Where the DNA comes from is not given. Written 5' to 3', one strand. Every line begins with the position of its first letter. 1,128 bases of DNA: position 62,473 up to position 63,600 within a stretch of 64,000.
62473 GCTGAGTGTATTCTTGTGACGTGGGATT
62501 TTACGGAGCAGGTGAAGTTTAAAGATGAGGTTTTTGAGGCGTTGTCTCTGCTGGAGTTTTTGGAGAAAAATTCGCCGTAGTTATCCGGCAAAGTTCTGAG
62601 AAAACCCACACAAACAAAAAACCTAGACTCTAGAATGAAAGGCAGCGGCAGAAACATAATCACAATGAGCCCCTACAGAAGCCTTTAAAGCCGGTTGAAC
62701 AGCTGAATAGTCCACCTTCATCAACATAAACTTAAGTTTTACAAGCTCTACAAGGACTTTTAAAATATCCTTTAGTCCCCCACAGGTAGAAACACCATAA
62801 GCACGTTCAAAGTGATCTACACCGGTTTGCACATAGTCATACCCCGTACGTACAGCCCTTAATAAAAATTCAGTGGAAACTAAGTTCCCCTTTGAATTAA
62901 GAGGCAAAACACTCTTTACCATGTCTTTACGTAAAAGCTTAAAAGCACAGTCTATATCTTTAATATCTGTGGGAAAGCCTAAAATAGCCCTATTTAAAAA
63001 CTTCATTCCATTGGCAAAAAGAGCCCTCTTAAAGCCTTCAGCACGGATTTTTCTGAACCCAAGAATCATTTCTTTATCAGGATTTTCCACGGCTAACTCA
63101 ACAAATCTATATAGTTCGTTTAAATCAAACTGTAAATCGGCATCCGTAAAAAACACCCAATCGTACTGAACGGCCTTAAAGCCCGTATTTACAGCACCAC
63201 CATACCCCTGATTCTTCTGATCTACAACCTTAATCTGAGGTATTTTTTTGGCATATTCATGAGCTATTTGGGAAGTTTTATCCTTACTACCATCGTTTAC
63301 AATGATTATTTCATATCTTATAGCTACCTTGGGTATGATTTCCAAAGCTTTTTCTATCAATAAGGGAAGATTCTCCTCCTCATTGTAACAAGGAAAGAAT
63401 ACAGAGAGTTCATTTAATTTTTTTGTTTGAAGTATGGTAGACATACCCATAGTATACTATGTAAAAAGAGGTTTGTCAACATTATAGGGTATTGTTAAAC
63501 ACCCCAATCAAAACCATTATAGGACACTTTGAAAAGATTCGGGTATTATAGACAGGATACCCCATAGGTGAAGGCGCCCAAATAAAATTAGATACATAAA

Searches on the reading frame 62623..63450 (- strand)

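Call 92: search_protein_families(library=pfam, proteins=[window:62623-63450:-], max_evalue=0.001)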
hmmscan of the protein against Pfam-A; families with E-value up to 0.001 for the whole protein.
window:62623-63450:- (275 aa): 3 families
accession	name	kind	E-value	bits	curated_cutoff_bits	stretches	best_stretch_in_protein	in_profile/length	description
PF00535.33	Glycos_transf_2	-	4e-32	111.9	23.3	1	16-180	1-166/168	Glycosyl transferase family 2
PF13641.12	Glyco_tranf_2_3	-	4.4e-08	33.9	27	1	15-127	3-117/230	Glycosyltransferase like family 2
PF10111.15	Glyco_tranf_2_2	-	3.9e-06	27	27.3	1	17-120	2-106/276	Glycosyltransferase like family 2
